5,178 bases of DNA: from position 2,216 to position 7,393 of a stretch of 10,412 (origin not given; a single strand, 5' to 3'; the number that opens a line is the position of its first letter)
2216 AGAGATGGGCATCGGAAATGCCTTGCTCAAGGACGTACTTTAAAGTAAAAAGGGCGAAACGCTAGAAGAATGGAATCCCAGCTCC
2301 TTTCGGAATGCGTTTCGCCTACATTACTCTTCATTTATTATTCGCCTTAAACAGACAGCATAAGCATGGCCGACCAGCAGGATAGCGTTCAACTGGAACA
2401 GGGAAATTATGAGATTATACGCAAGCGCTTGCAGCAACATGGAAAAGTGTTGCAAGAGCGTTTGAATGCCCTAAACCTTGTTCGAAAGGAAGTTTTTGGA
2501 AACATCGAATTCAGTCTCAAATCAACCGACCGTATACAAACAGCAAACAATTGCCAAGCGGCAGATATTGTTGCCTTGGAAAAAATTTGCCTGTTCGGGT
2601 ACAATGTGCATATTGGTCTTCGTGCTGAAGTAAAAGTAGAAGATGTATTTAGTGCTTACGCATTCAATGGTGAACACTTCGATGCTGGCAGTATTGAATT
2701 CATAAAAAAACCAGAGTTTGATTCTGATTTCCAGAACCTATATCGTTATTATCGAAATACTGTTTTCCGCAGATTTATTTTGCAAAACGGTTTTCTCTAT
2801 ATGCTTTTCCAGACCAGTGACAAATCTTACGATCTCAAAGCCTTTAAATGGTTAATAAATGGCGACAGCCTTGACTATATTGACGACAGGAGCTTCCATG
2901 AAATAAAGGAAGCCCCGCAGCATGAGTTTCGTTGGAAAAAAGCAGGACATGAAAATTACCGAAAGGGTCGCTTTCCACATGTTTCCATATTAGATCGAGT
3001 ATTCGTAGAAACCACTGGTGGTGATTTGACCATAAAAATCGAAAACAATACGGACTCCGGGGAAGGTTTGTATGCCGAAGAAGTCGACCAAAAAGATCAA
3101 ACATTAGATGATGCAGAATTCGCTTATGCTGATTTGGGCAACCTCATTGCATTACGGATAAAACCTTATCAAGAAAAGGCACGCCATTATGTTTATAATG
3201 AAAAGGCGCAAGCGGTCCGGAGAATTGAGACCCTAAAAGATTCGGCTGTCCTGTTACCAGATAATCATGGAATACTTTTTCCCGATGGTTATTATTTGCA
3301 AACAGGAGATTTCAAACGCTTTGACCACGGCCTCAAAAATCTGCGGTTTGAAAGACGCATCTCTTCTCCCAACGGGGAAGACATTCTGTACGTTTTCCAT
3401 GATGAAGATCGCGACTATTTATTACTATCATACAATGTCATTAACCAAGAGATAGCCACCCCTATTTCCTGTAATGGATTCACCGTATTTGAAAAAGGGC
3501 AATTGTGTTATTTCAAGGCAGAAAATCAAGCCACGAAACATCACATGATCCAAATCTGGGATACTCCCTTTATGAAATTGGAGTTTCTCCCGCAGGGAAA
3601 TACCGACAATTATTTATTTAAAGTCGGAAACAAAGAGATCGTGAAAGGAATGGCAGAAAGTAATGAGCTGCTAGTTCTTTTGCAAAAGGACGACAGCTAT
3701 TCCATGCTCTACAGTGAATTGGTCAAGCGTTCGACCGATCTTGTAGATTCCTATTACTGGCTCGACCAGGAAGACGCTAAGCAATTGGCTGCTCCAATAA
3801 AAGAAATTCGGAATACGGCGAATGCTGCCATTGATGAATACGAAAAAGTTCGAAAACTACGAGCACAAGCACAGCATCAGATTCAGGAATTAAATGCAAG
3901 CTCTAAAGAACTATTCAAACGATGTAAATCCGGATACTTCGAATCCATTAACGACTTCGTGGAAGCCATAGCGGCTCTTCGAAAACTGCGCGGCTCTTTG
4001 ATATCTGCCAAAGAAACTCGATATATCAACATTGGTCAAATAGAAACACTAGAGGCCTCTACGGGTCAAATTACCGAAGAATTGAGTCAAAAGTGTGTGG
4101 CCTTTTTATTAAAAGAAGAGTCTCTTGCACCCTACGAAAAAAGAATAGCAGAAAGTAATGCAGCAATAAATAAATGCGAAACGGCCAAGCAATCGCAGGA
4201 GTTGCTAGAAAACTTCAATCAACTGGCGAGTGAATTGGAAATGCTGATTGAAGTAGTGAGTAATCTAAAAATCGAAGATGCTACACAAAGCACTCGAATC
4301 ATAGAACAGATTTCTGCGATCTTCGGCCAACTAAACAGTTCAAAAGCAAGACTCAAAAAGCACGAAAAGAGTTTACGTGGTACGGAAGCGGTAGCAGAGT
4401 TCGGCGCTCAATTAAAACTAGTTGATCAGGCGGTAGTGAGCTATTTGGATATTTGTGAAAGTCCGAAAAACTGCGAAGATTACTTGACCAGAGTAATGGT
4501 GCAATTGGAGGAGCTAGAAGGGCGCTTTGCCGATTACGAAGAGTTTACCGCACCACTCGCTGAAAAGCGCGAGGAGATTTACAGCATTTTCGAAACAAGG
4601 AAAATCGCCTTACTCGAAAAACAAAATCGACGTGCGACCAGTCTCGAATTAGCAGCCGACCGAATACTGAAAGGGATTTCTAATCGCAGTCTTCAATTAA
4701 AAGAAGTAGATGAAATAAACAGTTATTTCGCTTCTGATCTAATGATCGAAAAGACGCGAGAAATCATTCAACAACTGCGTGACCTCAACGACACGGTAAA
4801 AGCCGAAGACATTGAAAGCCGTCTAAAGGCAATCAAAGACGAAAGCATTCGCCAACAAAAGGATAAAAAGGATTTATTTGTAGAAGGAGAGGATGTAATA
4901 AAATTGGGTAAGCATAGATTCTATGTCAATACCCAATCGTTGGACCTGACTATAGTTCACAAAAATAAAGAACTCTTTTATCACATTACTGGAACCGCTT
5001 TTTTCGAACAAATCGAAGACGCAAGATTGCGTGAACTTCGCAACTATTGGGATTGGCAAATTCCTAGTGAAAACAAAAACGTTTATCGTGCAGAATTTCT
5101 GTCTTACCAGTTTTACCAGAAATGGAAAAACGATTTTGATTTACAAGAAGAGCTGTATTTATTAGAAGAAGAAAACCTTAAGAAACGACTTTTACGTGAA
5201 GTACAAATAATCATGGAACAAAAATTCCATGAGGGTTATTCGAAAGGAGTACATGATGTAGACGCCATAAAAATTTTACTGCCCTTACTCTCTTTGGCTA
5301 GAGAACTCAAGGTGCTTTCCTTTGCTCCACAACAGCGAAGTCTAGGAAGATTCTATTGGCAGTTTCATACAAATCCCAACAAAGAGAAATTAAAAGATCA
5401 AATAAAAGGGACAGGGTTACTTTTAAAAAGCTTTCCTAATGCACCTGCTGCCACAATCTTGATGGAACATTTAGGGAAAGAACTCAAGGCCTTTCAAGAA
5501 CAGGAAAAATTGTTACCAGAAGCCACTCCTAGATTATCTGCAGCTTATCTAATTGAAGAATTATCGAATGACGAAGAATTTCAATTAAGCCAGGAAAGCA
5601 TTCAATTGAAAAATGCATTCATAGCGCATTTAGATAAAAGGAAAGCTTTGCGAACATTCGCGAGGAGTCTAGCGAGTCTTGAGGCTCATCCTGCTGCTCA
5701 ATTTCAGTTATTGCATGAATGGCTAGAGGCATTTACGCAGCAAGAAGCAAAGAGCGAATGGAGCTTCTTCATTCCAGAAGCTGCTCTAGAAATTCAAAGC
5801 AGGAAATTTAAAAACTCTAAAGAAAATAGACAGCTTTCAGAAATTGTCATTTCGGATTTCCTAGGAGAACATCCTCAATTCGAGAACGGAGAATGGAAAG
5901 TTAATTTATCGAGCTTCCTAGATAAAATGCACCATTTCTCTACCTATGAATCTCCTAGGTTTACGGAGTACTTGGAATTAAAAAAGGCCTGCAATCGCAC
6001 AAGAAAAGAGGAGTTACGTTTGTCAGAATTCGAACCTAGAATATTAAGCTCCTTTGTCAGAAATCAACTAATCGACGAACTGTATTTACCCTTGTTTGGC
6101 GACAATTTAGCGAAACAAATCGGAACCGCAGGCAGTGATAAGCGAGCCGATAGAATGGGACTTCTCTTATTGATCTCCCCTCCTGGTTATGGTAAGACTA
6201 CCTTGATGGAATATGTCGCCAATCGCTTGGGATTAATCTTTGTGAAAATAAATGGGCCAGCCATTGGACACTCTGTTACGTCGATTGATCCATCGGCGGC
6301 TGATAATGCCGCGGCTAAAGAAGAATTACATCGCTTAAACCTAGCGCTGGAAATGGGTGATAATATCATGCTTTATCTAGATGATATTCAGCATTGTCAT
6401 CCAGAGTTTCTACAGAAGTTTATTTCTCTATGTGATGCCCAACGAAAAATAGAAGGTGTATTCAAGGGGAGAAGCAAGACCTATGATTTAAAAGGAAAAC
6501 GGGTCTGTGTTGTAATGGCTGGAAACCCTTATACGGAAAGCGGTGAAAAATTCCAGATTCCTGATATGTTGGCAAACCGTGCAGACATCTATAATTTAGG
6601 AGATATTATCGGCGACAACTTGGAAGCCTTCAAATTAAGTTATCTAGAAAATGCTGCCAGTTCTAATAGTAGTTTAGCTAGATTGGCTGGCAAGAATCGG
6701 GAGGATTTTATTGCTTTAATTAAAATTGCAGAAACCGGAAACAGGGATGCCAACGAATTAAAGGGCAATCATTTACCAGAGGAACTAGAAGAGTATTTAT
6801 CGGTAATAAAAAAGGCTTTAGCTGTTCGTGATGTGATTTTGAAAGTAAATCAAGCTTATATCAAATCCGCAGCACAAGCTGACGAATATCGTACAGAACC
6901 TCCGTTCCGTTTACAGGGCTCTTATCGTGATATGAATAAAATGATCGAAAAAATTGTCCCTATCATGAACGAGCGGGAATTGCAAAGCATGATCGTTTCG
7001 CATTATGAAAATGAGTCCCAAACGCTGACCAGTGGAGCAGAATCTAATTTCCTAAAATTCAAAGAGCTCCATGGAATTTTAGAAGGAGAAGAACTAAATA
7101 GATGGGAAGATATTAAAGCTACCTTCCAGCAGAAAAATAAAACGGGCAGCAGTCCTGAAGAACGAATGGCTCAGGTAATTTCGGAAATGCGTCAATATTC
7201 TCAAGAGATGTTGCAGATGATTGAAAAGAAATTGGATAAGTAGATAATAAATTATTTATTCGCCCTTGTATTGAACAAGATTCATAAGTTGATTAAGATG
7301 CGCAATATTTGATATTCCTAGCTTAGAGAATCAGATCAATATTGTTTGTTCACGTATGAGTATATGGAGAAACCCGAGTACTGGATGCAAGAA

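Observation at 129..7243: A co-directional flotillin + giant coiled-coil AAA+ ATPase gene pair, a candidate membrane-microdomain-anchored ATPase machine, and not the classical NfeD-flotillin pairing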

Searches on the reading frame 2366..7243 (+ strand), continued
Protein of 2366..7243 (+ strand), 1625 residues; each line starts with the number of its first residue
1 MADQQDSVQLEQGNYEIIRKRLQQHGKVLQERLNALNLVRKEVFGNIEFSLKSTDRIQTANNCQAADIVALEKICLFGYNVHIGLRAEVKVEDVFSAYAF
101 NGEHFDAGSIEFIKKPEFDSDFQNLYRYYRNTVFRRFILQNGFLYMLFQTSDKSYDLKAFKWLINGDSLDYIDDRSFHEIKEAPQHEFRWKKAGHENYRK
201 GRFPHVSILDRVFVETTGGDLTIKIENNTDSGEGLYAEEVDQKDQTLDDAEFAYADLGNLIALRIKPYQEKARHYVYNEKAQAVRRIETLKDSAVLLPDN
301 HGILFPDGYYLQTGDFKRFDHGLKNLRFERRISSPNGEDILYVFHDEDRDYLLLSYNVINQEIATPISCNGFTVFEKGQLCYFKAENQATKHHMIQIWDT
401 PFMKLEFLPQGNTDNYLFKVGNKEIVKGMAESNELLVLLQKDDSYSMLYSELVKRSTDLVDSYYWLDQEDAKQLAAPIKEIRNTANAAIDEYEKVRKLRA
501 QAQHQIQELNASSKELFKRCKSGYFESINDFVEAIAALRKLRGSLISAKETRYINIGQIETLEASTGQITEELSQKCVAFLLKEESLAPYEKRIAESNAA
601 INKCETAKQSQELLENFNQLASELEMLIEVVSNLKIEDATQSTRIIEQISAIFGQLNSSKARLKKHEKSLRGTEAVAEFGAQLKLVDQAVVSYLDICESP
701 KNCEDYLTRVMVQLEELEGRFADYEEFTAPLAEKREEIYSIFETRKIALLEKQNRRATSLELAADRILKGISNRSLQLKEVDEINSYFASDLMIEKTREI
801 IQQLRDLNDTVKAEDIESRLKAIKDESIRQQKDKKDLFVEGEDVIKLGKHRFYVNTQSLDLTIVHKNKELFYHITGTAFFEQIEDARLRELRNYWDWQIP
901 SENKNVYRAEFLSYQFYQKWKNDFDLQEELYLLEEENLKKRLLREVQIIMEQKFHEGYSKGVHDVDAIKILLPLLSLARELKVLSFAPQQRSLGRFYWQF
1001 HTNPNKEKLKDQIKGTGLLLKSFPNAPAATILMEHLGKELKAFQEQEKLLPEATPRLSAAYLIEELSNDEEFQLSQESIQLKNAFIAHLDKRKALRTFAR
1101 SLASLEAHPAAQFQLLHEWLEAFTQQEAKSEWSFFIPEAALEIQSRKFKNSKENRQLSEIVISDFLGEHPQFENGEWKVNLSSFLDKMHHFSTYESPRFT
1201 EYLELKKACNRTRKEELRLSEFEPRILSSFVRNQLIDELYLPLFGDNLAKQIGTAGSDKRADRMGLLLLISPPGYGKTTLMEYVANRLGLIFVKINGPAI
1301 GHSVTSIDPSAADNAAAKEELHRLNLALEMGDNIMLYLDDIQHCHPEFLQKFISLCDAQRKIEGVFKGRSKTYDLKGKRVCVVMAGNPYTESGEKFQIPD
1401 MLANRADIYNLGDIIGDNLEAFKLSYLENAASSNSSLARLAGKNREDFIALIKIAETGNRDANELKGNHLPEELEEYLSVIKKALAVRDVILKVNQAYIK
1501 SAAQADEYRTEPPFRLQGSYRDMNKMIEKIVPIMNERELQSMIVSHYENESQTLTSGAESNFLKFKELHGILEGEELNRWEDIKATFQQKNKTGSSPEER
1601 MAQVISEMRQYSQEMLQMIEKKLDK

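Call 73: find_encoding_contigs(protein=P0243, flank=8000, max_places=2)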
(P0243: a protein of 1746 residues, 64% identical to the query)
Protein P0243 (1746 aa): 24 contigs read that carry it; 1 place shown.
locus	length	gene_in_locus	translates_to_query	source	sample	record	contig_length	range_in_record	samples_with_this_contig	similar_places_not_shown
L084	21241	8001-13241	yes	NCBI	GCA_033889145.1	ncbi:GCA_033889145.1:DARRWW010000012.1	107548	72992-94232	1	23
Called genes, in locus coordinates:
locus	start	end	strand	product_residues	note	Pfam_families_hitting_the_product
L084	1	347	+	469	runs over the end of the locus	PF14821:Thr_synth_N, PF00291:PALP, PF24857:THR4_C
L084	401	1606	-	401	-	PF07224:Chlorophyllase (weak), PF12740:PETase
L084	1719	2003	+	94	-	PF12021:DUF3509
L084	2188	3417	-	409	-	PF02515:CoA_transf_3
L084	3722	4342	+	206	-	PF09938:DUF2170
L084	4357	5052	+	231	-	PF04012:PspA_IM30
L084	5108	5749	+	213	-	-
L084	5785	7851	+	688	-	-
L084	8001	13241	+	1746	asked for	PF12458:DUF3686, PF25472:DUF7902, PF00004:AAA (faint), PF07728:AAA_5 (faint)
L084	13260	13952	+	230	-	PF07894:SACK1 (faint), PF13091:PLDc_2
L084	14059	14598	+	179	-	PF07152:YaeQ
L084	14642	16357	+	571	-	PF01368:DHH, PF02272:DHHA1, PF17768:RecJ_OB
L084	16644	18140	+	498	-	PF07504:FTP (weak), PF03413:PepSY, PF01447:Peptidase_M4, PF02868:Peptidase_M4_C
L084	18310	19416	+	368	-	PF00724:Oxidored_FMN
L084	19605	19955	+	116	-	-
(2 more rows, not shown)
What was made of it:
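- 2366..7243 (+): Giant soluble AAA+ ATPase, 1625 aa, annotated 'DNA repair ATPase'; orthologue of bacE/PA3728. Predicted layout: N-terminal helix (13-44), beta-propeller (DUF3686, ~50-400), helical bundles (416-836, including DUF7902 at 586-668), small beta domain (845-882), helical domain (908-1144), MoxR-type AAA+ module (~1240-1500), C-terminal helices. Call 73 places P0243 between the flotillin gene and a PLD gene, upstream of yaeQ-recJ-lasB.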

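Call 81: search_protein_families(library=pfam, proteins=[L033:7649-8236:+, L033:5740-6993:+, L033:4348-5646:+, L047:6650-7471:+, L047:5921-6508:+, L047:2291-4060:+, L004:44-1330:+, L012:184-663:+], max_evalue=0.001)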
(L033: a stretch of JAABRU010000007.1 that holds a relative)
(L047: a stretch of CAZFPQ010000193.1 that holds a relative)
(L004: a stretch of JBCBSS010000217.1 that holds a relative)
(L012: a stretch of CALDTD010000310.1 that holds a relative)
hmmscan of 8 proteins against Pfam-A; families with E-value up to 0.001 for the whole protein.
L033:7649-8236:+ (195 aa): 0 families

L033:5740-6993:+ (417 aa): 4 families
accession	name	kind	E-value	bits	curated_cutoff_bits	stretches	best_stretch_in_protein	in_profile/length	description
PF17874.7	TPR_MalT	-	4.3e-10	39.8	45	1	280-402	80-203/336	MalT-like TPR region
PF13424.12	TPR_12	-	2.7e-08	34.3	30.1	0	111-179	6-76/77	Tetratricopeptide repeat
PF13428.12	TPR_14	-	0.00024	21.9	23.5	0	323-349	4-30/44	Tetratricopeptide repeat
PF07719.23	TPR_2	-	0.00028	21.2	27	0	322-350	3-31/34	Tetratricopeptide repeat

L033:4348-5646:+ (432 aa): 3 families
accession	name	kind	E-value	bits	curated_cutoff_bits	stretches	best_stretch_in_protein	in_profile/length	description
PF13191.12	AAA_16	-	4.8e-06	27.6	32.6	1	51-194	2-155/167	AAA ATPase domain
PF05729.18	NACHT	-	7.6e-05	23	26.7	1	80-236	10-158/167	NACHT domain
PF20703.3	nSTAND1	-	0.00013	22.1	27.1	1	52-321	17-279/379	Novel STAND NTPase 1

L047:6650-7471:+ (273 aa): 1 family
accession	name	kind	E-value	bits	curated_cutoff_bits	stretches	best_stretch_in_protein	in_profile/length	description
PF03544.19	TonB_C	-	1e-14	55.2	24.6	1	70-143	5-79/79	Gram-negative bacterial TonB protein C-terminal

L047:5921-6508:+ (195 aa): 1 family
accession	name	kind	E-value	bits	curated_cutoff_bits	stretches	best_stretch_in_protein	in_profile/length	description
PF05685.18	Uma2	-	1.6e-34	119.3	27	1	12-179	1-167/172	Putative restriction endonuclease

L047:2291-4060:+ (589 aa): 1 family
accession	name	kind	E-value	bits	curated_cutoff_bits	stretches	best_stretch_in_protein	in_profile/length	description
PF00496.27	SBP_bac_5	-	3.1e-78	263.9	32.4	1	103-501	2-364/368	Bacterial extracellular solute-binding proteins, family 5 Middle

L004:44-1330:+ (428 aa): 1 family
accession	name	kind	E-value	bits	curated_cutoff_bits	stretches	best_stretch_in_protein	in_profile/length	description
PF04087.19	DUF389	-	6.6e-46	156.2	23.9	1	31-167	1-137/137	Domain of unknown function (DUF389)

L012:184-663:+ (159 aa): 0 families
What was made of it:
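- A topoisomerase gene lies nearby in the window (call 81), and recJ lies nearby in P. aeruginosa (call 73).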

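Call 90: find_encoding_contigs(protein=P0003, flank=7000, max_places=1)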
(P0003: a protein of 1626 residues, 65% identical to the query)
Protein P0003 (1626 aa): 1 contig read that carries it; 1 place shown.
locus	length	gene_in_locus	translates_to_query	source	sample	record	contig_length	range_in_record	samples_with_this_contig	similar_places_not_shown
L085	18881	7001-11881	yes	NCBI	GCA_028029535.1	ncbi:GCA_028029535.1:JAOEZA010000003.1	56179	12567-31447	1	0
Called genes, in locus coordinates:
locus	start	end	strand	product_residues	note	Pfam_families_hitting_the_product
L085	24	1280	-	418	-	-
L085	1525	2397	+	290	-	PF03755:YicC-like_N, PF08340:YicC-like_C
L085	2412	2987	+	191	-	PF00625:Guanylate_kin, PF13238:AAA_18 (weak)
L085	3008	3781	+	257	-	-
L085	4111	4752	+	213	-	-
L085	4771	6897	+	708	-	-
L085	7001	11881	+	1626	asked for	PF12458:DUF3686, PF25472:DUF7902, PF07728:AAA_5 (faint), PF00004:AAA (weak)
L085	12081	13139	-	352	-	PF02805:Ada_Zn_binding, PF00165:HTH_AraC (faint), PF12833:HTH_18, PF02870:Methyltransf_1N, PF01035:DNA_binding_1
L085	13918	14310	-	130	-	PF04379:DUF525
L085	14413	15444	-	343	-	PF25594:GldB_lipo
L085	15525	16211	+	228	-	PF13568:OMP_b-brl_2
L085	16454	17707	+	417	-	-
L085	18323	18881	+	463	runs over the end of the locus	PF01435:Peptidase_M48 (faint)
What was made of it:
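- PspA is absent from the neighbourhood in most loci, including the closest relative L085 (call 90).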

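Call 91: find_encoding_contigs(protein=P0002, flank=7000, max_places=1)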
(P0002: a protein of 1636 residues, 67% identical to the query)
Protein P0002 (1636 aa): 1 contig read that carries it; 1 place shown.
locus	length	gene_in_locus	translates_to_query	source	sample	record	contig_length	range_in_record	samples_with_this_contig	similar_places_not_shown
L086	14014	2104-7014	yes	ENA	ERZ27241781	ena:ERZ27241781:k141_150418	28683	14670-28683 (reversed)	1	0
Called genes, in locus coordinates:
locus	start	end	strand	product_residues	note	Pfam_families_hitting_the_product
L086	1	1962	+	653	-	?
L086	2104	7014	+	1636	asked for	PF12458:DUF3686, PF13401:AAA_22 (faint), PF25472:DUF7902, PF07728:AAA_5 (faint), PF00004:AAA (faint)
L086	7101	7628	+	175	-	PF01872:RibD_C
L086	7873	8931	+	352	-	PF02463:SMC_N (weak), PF13175:AAA_15, PF13476:AAA_23, PF13555:AAA_29 (weak), PF13304:AAA_21 (weak), PF02463:SMC_N (weak), PF13304:AAA_21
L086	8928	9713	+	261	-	-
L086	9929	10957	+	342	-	PF12146:Hydrolase_4, PF00561:Abhydrolase_1, PF12697:Abhydrolase_6, PF20408:Abhydrolase_11 (faint)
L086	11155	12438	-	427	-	PF04116:FA_hydroxylase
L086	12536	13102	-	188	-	-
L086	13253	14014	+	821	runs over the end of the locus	PF01751:Toprim, PF01131:Topoisom_bac, PF13342:Toprim_Crpt (weak)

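Call 102: search_dna_similar(query=window:2366-7240:+, collection=phages, mode=protein, max_rows=5)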
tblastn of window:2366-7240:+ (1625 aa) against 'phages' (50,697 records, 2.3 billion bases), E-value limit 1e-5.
No match.

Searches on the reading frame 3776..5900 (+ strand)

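Call 45: search_protein_families(library=pfam, proteins=[window:3776-5900:+], max_evalue=10)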
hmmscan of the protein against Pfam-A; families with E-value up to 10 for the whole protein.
window:3776-5900:+ (708 aa): 4 families
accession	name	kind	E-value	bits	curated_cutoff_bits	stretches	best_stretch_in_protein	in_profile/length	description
PF25472.1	DUF7902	-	4.5e-27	94.5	26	1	116-198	2-84/85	Domain of unknown function (DUF7902)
PF08771.16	FRB_dom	-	0.02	15.6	24.7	1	165-224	16-75/99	FKBP12-rapamycin binding domain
PF22538.1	HexPS-like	-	1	10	28.9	1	147-179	21-52/106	Hexaprenyl diphosphate synthase, small subunit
PF08656.15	DASH_Dad3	-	1.6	9.3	23.1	1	140-180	5-45/76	DASH complex subunit Dad3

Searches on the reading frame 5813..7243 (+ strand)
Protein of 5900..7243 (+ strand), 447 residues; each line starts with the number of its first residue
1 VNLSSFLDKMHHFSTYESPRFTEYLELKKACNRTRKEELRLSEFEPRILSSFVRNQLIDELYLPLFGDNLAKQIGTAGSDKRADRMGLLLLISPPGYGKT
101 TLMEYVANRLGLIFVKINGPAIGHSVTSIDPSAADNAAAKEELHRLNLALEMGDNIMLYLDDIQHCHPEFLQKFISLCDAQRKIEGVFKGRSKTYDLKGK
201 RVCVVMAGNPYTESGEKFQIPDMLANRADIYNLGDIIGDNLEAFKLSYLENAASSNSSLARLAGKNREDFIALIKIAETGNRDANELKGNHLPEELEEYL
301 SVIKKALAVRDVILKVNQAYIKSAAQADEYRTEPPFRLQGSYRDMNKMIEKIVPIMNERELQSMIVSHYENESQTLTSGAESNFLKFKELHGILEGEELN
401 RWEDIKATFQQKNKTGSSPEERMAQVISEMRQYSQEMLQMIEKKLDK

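Call 45: search_protein_families(library=pfam, proteins=[window:5900-7243:+], max_evalue=10)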
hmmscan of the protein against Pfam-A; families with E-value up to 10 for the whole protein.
window:5900-7243:+ (447 aa): 11 families
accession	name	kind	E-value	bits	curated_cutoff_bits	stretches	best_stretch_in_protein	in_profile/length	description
PF00004.35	AAA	-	3.8e-07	31.1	21.2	1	89-209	1-109/131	ATPase family associated with various cellular activities (AAA)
PF07728.20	AAA_5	-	1.8e-06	28.5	22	1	89-214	2-127/139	AAA domain (dynein-related subfamily)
PF13401.12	AAA_22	-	2.6e-06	28.2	27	1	86-184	5-116/130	AAA domain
PF05496.18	RuvB_N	-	1.6e-05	25.2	27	1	75-148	22-98/159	Holliday junction DNA helicase RuvB P-loop domain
PF13191.12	AAA_16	-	0.017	16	32.6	1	82-122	20-63/167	AAA ATPase domain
PF13173.12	AAA_14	-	0.018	15.5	27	1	96-190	12-97/129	AAA domain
PF25199.1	nSTAND_NTPase5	-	0.062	13.6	34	1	79-192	34-134/145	Novel STAND NTPase 5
PF21934.1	Yop-YscD_ppl_3rd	-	0.079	13.2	24.3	1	389-412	29-52/64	YscD/CdsD-like Bon-like domain 3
PF20720.3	nSTAND3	-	0.11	12.6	27.2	1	85-109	16-40/155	Novel STAND NTPase 3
PF13671.12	AAA_33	-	0.19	12.4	27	1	88-123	1-34/143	AAA domain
PF24883.2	NPHP3_N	-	0.2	12.3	24.8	1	86-110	22-46/164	Nephrocystin 3, N-terminal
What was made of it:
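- On MoxR clade of AAA+ ATPases (gene 2366-7243): Pfam AAA_5 scores E=1.8e-6 (call 45).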

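Call 56: predict_structure(alignment_id=A4)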
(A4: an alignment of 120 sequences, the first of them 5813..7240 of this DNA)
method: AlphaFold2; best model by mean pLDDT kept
length: 476 residues; sequences in the alignment: 120
mean_pLDDT: 83.6   pTM: 0.70
mean pLDDT of the five models: 83.6, 83.4, 83.3, 81.6, 79.8
residues with pLDDT >= 90: 230; 70-90: 151; 50-70: 86; < 50: 9
segments of 3 or more residues with pLDDT < 50: 1-8
pLDDT, mean of each block of 10 residues (from residue 1): 42 62 67 80 92 95 90 70 69 77 66 63 67 85 93 93 95 95 92 89 80 90 90 81 57 64 62 86 95 94 95 84 97 98 89 83 92 93 98 98 93 98 97 95 71 77 90 84
secondary structure, 60 per line:
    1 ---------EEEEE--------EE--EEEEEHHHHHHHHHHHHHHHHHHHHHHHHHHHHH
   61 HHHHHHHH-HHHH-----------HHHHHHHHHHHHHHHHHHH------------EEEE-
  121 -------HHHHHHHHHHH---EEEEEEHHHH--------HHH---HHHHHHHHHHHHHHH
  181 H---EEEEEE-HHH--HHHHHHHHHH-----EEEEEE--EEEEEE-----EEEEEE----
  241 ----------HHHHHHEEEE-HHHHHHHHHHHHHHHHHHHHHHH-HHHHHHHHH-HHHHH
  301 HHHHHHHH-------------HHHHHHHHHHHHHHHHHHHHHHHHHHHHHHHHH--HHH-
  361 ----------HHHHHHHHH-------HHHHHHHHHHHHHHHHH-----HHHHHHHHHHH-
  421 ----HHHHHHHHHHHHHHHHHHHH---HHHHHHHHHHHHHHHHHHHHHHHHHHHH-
elements in order: E10-14 E27-31 H32-68 H70-73 H85-103 E116-119 H128-138 E142-147 H148-151 H166-181 E185-190 H197-206 E212-217 E220-225 E231-236 H251-256 E257-260 H262-284 H286-294 H296-308 H322-354 H371-379 H387-403 H409-419 H425-444 H448-475
